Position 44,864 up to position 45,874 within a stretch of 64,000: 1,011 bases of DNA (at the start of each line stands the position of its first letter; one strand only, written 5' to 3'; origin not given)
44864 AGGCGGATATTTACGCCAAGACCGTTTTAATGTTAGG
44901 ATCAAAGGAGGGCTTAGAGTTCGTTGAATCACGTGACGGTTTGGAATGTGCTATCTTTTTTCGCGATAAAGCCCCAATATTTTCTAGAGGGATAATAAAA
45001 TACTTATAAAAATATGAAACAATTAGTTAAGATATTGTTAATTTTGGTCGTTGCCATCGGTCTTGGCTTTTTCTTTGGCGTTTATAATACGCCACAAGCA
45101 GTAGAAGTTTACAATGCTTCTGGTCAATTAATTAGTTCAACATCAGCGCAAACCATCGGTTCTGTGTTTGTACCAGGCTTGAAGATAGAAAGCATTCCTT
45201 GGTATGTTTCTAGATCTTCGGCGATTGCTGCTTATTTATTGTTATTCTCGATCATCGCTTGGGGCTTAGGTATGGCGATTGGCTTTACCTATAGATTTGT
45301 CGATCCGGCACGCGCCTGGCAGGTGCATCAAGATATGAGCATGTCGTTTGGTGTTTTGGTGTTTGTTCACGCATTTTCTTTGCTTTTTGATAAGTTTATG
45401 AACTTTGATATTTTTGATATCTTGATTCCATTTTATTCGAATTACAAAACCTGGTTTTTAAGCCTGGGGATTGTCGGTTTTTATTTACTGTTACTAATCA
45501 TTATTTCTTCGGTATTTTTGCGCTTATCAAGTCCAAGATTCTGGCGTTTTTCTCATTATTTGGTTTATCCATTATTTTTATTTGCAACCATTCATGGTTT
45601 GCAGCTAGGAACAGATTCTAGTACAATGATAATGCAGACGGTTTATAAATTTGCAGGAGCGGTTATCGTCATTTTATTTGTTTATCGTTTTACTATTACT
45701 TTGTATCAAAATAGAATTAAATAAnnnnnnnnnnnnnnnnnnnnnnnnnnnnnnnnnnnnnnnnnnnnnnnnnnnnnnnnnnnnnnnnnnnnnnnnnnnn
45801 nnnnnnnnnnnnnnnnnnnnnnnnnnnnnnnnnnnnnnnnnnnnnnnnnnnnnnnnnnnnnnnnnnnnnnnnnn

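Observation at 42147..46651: Operon encoding a split NOX-like oxidoreductase (separate FAD/NAD(P)H and bis-heme membrane subunits) together with ApbE, a mucin-like anchor protein and a TerC-like protein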

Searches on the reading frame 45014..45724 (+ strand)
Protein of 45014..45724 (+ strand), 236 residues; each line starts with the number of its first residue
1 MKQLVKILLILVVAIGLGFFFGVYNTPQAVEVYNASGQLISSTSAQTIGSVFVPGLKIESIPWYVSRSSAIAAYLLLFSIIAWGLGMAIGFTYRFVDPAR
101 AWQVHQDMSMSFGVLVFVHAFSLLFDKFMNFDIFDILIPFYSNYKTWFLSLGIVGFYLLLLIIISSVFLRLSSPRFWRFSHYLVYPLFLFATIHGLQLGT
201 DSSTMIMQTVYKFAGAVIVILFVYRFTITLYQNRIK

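Call 3: search_protein_families(library=pfam, proteins=[window:45014-45724:+], max_evalue=0.1)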
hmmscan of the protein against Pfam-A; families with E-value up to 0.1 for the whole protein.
window:45014-45724:+ (236 aa): 2 families
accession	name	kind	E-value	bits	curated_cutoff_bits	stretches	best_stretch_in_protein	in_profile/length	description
PF01794.25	Ferric_reduct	-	4.5e-06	27.2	28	1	92-191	24-120/121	Ferric reductase like transmembrane component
PF02669.20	KdpC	-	0.023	14.9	24.1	1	4-72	4-70/182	K+-transporting ATPase, c chain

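Call 4: search_protein_families(library=ncbifam, proteins=[window:45014-45724:+], max_evalue=0.1)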
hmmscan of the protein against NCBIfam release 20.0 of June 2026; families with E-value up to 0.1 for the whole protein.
window:45014-45724:+ (236 aa): 1 family
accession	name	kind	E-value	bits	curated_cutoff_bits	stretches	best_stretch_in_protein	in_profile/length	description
TIGR04183.1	Por_Secre_tail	domain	0.027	14.4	23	1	25-56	18-49/72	T9SS type A sorting domain-containing protein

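Call 5: search_solved_structures(query=window:45014-45724:+, max_evalue=10, show_alignments=3)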
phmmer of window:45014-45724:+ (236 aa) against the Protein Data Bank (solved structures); distinct sequences matched with E-value up to 10: 1.
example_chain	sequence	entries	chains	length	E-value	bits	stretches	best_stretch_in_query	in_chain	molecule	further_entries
5cz2_A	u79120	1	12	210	1.9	11.3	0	63-122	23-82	Pol polyprotein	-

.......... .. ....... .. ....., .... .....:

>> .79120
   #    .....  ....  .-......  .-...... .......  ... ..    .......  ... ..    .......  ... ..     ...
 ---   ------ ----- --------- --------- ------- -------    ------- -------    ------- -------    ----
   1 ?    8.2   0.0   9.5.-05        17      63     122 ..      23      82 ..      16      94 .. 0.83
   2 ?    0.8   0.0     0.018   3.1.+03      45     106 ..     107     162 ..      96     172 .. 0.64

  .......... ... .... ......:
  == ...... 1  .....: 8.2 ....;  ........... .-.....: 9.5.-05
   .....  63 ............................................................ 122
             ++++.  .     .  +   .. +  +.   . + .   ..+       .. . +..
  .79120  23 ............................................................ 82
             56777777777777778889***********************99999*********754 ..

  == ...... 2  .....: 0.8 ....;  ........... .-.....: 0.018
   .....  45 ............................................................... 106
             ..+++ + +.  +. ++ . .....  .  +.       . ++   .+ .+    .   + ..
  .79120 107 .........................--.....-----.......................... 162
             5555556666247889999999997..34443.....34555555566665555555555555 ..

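Call 8: find_homologous_proteins(query=window:45014-45724:+, max_evalue=0.001)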
Query window:45014-45724:+ (236 aa): 59 proteins with E <= 0.001 among 1287 candidates.
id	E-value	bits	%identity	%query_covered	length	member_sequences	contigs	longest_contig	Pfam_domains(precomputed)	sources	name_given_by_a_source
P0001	2.2e-145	500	100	100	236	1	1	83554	PF01794.26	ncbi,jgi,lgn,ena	ncbi:MAG: ferric reductase-like transmembrane domain-containing protein [bacterium]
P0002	1.3e-107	377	75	98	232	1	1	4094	PF01794.26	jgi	jgi:methionine sulfoxide reductase heme-binding subunit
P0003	3.9e-101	356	71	94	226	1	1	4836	PF01794.26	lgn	-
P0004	4.2e-96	339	66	100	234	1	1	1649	-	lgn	-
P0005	5.8e-95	335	65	100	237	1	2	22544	PF01794.26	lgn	-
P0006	1.5e-91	324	62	99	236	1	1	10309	PF01794.26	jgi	jgi:predicted ferric reductase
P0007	2.2e-88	314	61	97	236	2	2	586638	PF01794.26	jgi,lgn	jgi:DMSO/TMAO reductase YedYZ heme-binding membrane subunit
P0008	1.0e-83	299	57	99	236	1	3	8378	PF01794.26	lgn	-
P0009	7.6e-81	289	56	100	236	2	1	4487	-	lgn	-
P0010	8.2e-73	263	54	97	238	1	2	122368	-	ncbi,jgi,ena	ncbi:MAG: hypothetical protein WCK11_00440 [Candidatus Falkowbacteria bacterium]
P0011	6.8e-72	260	53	96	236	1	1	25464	PF01794.26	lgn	-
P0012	9.4e-63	230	48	100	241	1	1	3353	PF01794.26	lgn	-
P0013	1.3e-62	229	47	94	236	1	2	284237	PF01794.26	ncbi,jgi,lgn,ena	-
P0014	6.2e-57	211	47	95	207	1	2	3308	PF01794.26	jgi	-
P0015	1.9e-56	209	48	88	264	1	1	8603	PF01794.26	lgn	-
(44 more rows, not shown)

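Call 10: find_encoding_contigs(protein=P0007, flank=7000, max_places=2)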
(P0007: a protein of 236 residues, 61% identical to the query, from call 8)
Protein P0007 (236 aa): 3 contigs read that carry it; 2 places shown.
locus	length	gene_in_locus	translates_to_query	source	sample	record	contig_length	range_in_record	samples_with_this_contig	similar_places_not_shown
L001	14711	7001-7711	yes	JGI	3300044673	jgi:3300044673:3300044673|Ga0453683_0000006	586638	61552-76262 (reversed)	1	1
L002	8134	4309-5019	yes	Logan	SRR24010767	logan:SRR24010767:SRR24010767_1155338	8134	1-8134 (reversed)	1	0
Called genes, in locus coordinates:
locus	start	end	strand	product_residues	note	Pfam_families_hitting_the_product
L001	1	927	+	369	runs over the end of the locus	PF00557:Peptidase_M24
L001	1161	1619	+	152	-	-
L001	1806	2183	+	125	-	-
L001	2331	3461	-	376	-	PF18370:RGI_lyase (faint), PF25832:Fn3_SaeA_2nd (faint), PF25833:Fn3_SaeA_3rd (faint), PF00041:fn3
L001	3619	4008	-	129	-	PF00903:Glyoxalase, PF22677:Ble-like_N (weak)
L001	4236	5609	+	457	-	PF00970:FAD_binding_6 (weak), PF08022:FAD_binding_8 (weak), PF00175:NAD_binding_1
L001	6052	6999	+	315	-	PF02424:ApbE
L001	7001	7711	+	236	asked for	PF01794:Ferric_reduct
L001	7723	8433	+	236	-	PF08713:DNA_alkylation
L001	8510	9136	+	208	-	-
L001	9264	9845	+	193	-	PF00929:RNase_T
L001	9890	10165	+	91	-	PF14242:DUF4342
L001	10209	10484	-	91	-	-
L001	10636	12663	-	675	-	PF02518:HATPase_c, PF00204:DNA_gyraseB, PF01751:Toprim, PF00986:DNA_gyraseB_C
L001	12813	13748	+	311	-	-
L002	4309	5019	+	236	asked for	PF01794:Ferric_reduct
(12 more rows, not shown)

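Call 11: find_encoding_contigs(protein=P0010, flank=7000, max_places=2)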
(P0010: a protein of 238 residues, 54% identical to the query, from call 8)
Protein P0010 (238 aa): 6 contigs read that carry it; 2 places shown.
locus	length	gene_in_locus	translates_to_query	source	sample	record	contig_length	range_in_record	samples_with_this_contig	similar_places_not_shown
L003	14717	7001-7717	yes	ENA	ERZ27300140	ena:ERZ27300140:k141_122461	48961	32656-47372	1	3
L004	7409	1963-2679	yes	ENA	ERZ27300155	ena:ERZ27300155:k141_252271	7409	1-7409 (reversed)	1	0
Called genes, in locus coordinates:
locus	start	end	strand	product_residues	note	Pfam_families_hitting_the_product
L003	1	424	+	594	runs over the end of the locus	PF00009:GTP_EFTU, PF22042:EF-G_D2 (weak), PF03144:GTP_EFTU_D2, PF14492:EFG_III (faint), PF00679:EFG_C, PF06421:LepA_C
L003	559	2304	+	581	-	PF01368:DHH, PF02272:DHHA1, PF17768:RecJ_OB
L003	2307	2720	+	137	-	PF00075:RNase_H, PF13456:RVT_3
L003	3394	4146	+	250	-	PF12705:PDDEXK_1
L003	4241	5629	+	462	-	PF00970:FAD_binding_6, PF00175:NAD_binding_1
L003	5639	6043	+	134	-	-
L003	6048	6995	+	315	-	PF02424:ApbE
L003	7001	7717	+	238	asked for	-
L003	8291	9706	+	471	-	PF13727:CoA_binding_3, PF02397:Bac_transf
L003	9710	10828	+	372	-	PF13439:Glyco_transf_4, PF00534:Glycos_transf_1, PF13692:Glyco_trans_1_4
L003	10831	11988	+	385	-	PF13439:Glyco_transf_4, PF20706:GT4-conflict, PF00982:Glyco_transf_20 (weak), PF00534:Glycos_transf_1, PF13692:Glyco_trans_1_4, PF13524:Glyco_trans_1_2 (weak)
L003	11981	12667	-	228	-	PF00696:AA_kinase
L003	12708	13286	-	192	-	PF02777:Sod_Fe_C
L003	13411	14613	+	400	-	PF03808:Glyco_tran_WecG, PF00293:NUDIX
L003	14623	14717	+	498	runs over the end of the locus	PF00749:tRNA-synt_1c, PF19269:Anticodon_2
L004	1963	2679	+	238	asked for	-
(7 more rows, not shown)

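Call 15: find_related_loci(query=A2, collection=genome_contigs, flank=6000)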
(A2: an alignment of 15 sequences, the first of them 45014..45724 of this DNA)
Query A2 (236 aa) in genome_contigs; peptide patterns used: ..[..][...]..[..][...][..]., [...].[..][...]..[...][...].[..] (x = any residue, [..] = any of these).
41 stretches matched a pattern; 9 encode a relative of the query (tblastn E <= 1e-3); 9 distinct loci.
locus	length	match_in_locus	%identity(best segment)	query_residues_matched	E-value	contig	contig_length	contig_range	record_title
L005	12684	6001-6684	54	1-228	8e-80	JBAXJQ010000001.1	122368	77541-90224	MAG: Candidatus Falkowbacteria bacterium isolate ELA379 MAG379_1, whole genome shotgun sequence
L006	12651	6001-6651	46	18-228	2e-60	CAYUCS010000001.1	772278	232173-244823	MAG TPA_asm: uncultured Gammaproteobacteria bacterium isolate binchicken_co269_189 genome assembly, contig: NODE_1_lengt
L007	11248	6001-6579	49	40-234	5e-59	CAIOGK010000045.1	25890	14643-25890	Candidatus Falkowbacteria bacterium isolate Loclat_bin-04004 genome assembly, contig: bin-04004:045/137, whole genome sh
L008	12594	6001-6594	40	28-225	3e-47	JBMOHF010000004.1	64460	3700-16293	MAG: Patescibacteria group bacterium isolate Deming_bin.338 contig673, whole genome shotgun sequence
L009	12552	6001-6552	40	60-233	9e-37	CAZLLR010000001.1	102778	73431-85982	MAG TPA_asm: uncultured Candidatus Saccharibacteria bacterium isolate SRP216583_co1_142 genome assembly, contig: NODE_62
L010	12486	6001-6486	32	58-208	1e-26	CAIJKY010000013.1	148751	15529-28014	uncultured bacterium isolate MJ-time_bin-4697 genome assembly, contig: bin-4697:13/17, whole genome shotgun sequence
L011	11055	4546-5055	32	59-228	2e-24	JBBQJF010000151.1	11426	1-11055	MAG: Dehalococcoidia bacterium isolate Co_metawrap_750 Cmw_750_k141_29609579_length_11426_cov_8.9972, whole genome shotg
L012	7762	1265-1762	34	61-228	5e-24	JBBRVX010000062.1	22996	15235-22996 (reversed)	MAG: Thermomicrobiales bacterium isolate La3_metabat2.280 La3_metabat2.280_K_324767_L_22996_cov_13.0811, whole genome sh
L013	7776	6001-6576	30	48-236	6e-21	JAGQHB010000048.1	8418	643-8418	MAG: Dehalococcoidia bacterium isolate HKST-UBA82 k127_826970, whole genome shotgun sequence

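Call 23: find_related_loci(query=A2, collection=metagenome_contigs, flank=5000)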
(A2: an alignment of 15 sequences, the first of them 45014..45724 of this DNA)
Query A2 (236 aa) in metagenome_contigs; peptide patterns used: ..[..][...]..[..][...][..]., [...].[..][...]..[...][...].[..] (x = any residue, [..] = any of these).
64 stretches matched a pattern; 22 encode a relative of the query (tblastn E <= 1e-3); 21 distinct loci.
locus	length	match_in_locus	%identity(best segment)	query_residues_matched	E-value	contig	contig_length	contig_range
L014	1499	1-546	69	55-236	6e-89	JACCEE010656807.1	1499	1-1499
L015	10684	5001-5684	54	1-228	1e-79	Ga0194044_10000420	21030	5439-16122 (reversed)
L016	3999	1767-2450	54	1-228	8e-80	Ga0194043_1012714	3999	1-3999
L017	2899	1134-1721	48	28-226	1e-56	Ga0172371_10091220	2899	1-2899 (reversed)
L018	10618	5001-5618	47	28-234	1e-52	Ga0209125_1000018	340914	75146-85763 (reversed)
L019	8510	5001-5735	40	1-225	6e-53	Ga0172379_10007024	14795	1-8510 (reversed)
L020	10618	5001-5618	47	28-234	1e-52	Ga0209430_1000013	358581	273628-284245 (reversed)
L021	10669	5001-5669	47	13-234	2e-64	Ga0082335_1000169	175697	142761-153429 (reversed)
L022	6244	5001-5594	43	28-226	7e-51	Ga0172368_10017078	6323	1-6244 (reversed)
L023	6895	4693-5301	44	28-236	2e-50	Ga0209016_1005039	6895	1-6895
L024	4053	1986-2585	44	37-236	5e-49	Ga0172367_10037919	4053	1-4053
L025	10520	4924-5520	44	36-234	2e-47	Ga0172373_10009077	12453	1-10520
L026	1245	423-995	34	59-236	9e-29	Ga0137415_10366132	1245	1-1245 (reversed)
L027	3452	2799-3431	28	25-226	3e-26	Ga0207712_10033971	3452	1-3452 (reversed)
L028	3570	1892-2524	28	25-226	8e-26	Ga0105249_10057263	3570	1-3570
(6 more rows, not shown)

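Call 33: predict_structure(alignment_id=A3)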
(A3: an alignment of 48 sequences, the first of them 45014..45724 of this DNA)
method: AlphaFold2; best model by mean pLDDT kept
length: 236 residues; sequences in the alignment: 48
mean_pLDDT: 89.8   pTM: 0.84
mean pLDDT of the five models: 89.8, 88.8, 87.4, 87.3, 87.0
residues with pLDDT >= 90: 162; 70-90: 54; 50-70: 15; < 50: 5
segments of 3 or more residues with pLDDT < 50: 47-50
pLDDT, mean of each block of 10 residues (from residue 1): 87 87 70 82 57 70 92 97 96 97 97 97 92 97 94 98 97 97 98 92 90 96 92 80
secondary structure, 60 per line:
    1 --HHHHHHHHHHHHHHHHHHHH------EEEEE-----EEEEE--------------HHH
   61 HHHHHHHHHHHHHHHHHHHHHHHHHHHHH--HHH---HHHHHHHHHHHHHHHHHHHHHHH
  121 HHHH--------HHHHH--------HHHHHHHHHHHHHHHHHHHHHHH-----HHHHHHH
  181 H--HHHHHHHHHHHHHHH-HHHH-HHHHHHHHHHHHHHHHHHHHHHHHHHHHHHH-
elements in order: H3-22 E29-33 E39-43 H58-89 H98-124 H133-137 H146-168 H174-181 H184-198 H200-203 H205-235

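Call 35: fold_search(model_id=the predicted structure, library=pdb)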
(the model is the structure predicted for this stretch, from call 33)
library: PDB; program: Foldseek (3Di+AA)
matches with E <= 10: 226; with E <= 0.001: 0
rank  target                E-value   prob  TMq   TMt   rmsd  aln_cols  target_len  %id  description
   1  8gz3_B                1.0e-02  1.00  0.44  0.22   8.6       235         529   14  Structure of human phagocyte NADPH oxidase in the resting state (released 2022-12-21)
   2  6wxu_A                1.1e-02  1.00  0.58  0.19   7.5       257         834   12  CryoEM structure of mouse DUOX1-DUOXA1 complex in the dimer-of-dimer state (released 2020-09-02)
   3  6wxr_A                1.5e-02  1.00  0.57  0.15   7.5       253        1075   13  CryoEM structure of mouse DUOX1-DUOXA1 complex in the absence of NADPH (released 2020-09-02)
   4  5o0t                  2.0e-02  1.00  0.47  0.53   5.2       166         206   12  CRYSTAL STRUCTURE OF TRANS-MEMBRANE DOMAIN OF Cylindrospermum stagnale NADPH-OXIDASE 5 (NOX5) (released 2017-06-28)
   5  8u85_A                1.1e-01  1.00  0.42  0.18   6.6       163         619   15  Structural Basis of Human NOX5 Activation (released 2024-05-01)
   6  8ucd_B                1.1e-01  0.98  0.50  0.50   8.4       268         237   15  Cryo-EM structure of human STEAP1 in complex with AMG 509 Fab (released 2023-11-22)
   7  7tai_A                1.7e-01  0.99  0.46  0.28   5.9       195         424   19  Structure of STEAP2 in complex with ligands (released 2023-01-25)
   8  8qta                  2.5e-01  0.97  0.41  0.26   5.3       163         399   15  Cryo-EM structure of Streptococcus pneumoniae NADPH oxidase F397A mutant in complex with NADPH (released 2024-07-24)
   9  7d5i_A                2.5e-01  0.92  0.46  0.27  10.1       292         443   11  Structure of Mycobacterium smegmatis bd complex in the apo-form. (released 2021-06-23)
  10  5doq_A                3.2e-01  0.66  0.38  0.24   9.8       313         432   10  The structure of bd oxidase from Geobacillus thermodenitrificans (released 2016-05-04)
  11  8u86_A                3.8e-01  0.99  0.44  0.25   5.9       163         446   15  Structural Basis of Human NOX5 Activation (released 2024-05-01)
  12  8wdb_C                7.4e-01  0.11  0.18  0.16  24.6       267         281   10  Cryo-EM structure of the ATP-bound DppABCD complex (released 2024-09-18)
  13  9fka_A                9.0e-01  0.44  0.39  0.23  10.9       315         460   12  Cryo-EM structure of the reduced cytochrome bd oxidase from M. tuberculosis (released 2025-02-12)
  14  7k2t_D                9.9e-01  0.25  0.27  0.26  12.9       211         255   10  Mg2+/ATP-bound structure of the full-length WzmWzt O antigen ABC transporter in lipid nanodiscs (released 2021-01-13)
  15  6rf0_A                9.9e-01  0.11  0.21  0.19  20.6       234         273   12  Crystal structure of the light-driven sodium pump KR2 in the pentameric "dry" form (released 2019-04-24)
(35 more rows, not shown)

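Call 58: search_protein_families(library=pfam, proteins=[L007:4277-4768:+], max_evalue=0.05)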
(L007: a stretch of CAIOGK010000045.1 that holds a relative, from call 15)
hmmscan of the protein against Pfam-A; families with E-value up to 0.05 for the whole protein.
L007:4277-4768:+ (163 aa): 0 families

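Call 65: search_protein_representatives(alignment_id=A2)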
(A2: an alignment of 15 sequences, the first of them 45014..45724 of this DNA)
Query: 15 sequences, 236 profile positions. Proteins with E-value up to 0.001 (for the whole library): 4335; up to 1e-10: 2242; up to 1e-30: 125. The best 150 are listed.
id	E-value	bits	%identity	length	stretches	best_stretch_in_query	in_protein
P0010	1.8e-99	348.4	-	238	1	1-235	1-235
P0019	3.4e-92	324.5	-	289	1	4-235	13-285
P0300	3.9e-83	294.9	-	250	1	1-234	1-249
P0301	7.7e-78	277.6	-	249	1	1-233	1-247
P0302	4.0e-74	265.4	-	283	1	22-232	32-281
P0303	6.6e-72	258.1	-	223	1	34-229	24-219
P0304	4.0e-71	255.6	-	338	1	52-232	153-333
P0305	7.7e-71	254.6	-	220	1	49-229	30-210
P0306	1.4e-66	240.7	-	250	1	5-230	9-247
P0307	4.6e-61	222.6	-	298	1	33-231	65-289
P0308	1.6e-56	207.8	-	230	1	59-233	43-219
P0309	3.4e-55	203.4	-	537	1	21-231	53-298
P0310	2.4e-54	200.6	-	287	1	30-231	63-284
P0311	4.3e-54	199.8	-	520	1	22-233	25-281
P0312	7.4e-53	195.8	-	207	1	61-230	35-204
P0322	4.1e-47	177.0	-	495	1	22-228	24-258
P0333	3.1e-40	154.5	-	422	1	60-232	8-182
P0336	3.4e-39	151.1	-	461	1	58-228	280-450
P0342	3.1e-38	147.9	-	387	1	56-232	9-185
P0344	1.2e-37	146.0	-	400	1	55-233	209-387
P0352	8.3e-37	143.3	-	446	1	50-229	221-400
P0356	2.3e-36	141.8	-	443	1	56-227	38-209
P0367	1.7e-34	135.7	-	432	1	56-227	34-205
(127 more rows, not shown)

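Call 66: search_protein_families(library=pfam, proteins=[P0309, P0311, P0322, P0333, P0342, P0336, P0352, P0344, P0356, P0367], max_evalue=0.001)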
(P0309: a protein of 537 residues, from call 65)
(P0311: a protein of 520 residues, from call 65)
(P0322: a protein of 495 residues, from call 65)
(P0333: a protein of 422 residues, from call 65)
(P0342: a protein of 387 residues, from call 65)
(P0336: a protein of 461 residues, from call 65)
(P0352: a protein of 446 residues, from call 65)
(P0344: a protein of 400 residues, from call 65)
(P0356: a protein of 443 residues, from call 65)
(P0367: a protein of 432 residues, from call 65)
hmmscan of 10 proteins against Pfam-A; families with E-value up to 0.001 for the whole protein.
P0309 (537 aa): 6 families
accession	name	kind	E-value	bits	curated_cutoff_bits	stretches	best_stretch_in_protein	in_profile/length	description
PF18884.5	TSP3_bac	-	1.6e-13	50.7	25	2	64-84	1-21/22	Bacterial TSP3 repeat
PF00175.26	NAD_binding_1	-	3.5e-11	44.2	22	1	413-516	2-106/109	Oxidoreductase NAD-binding domain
PF01794.25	Ferric_reduct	-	3.1e-08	34.2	28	1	137-258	2-120/121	Ferric reductase like transmembrane component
PF00970.30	FAD_binding_6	-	1.5e-07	32.1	21.1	1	318-401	14-98/99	Oxidoreductase FAD-binding domain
PF08022.18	FAD_binding_8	-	1.1e-05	25.9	22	1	328-384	24-80/109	FAD-binding domain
PF08030.17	NAD_binding_6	-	8.2e-05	23.2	22.2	0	408-477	2-79/156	Ferric reductase NAD binding domain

P0311 (520 aa): 4 families
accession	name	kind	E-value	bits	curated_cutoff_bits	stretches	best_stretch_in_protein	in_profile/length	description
PF00175.26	NAD_binding_1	-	2.2e-15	57.7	22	1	393-498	1-107/109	Oxidoreductase NAD-binding domain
PF01794.25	Ferric_reduct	-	1e-08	35.7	28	1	124-239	8-120/121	Ferric reductase like transmembrane component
PF18884.5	TSP3_bac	-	1.3e-08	35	25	1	65-86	1-22/22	Bacterial TSP3 repeat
PF00970.30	FAD_binding_6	-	8.5e-06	26.5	21.1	1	294-381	11-97/99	Oxidoreductase FAD-binding domain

P0322 (495 aa): 6 families
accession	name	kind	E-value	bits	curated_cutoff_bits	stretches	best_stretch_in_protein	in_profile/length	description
PF00175.26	NAD_binding_1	-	2.3e-11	44.8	22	1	372-475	1-107/109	Oxidoreductase NAD-binding domain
PF18884.5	TSP3_bac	-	8.1e-10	38.8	25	1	55-73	1-19/22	Bacterial TSP3 repeat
PF00970.30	FAD_binding_6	-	3.7e-07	30.8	21.1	1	268-361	3-98/99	Oxidoreductase FAD-binding domain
PF01794.25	Ferric_reduct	-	9.5e-07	29.4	28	1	101-222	1-119/121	Ferric reductase like transmembrane component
PF01292.26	Ni_hydr_CYTB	-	2.3e-05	24.7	30.1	1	75-161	81-168/179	Prokaryotic cytochrome b561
PF08022.18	FAD_binding_8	-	2.6e-05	24.7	22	1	271-343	8-79/109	FAD-binding domain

P0333 (422 aa): 5 families
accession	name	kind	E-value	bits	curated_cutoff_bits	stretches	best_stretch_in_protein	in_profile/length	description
PF00175.26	NAD_binding_1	-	3.8e-13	50.5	22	1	293-401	1-107/109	Oxidoreductase NAD-binding domain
PF01794.25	Ferric_reduct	-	7.6e-09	36.1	28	1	46-141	28-120/121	Ferric reductase like transmembrane component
PF00970.30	FAD_binding_6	-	9.2e-08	32.8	21.1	1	197-282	12-98/99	Oxidoreductase FAD-binding domain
PF08022.18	FAD_binding_8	-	9.4e-06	26.1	22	1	197-265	14-80/109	FAD-binding domain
PF08030.17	NAD_binding_6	-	3.5e-05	24.3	22.2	0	289-351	2-74/156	Ferric reductase NAD binding domain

P0342 (387 aa): 2 families
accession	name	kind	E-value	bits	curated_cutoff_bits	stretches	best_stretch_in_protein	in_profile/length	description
PF01794.25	Ferric_reduct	-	1.5e-05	25.5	28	1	22-144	1-120/121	Ferric reductase like transmembrane component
PF01292.26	Ni_hydr_CYTB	-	0.00015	22.1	30.1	0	131-243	7-115/179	Prokaryotic cytochrome b561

P0336 (461 aa): 3 families
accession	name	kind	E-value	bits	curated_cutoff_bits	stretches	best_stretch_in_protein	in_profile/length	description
PF00175.26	NAD_binding_1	-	2.6e-17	63.9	22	1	110-212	1-103/109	Oxidoreductase NAD-binding domain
PF08030.17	NAD_binding_6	-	6.8e-07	29.9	22.2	1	108-176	4-80/156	Ferric reductase NAD binding domain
PF00970.30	FAD_binding_6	-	3.5e-05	24.5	21.1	1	7-99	3-97/99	Oxidoreductase FAD-binding domain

P0352 (446 aa): 1 family
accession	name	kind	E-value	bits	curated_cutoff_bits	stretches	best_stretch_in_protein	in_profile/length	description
PF01794.25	Ferric_reduct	-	0.00014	22.4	28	1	241-362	2-120/121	Ferric reductase like transmembrane component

P0344 (400 aa): 1 family
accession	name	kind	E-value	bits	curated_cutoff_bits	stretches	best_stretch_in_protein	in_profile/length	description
PF01794.25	Ferric_reduct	-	4.6e-05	23.9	28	1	224-345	2-120/121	Ferric reductase like transmembrane component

P0356 (443 aa): 1 family
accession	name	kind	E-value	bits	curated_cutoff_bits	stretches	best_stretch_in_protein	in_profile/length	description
PF01794.25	Ferric_reduct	-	1.5e-08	35.2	28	1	51-173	1-120/121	Ferric reductase like transmembrane component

P0367 (432 aa): 1 family
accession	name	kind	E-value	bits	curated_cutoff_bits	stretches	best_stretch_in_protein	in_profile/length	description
PF01794.25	Ferric_reduct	-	3.9e-09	37.1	28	1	47-169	1-120/121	Ferric reductase like transmembrane component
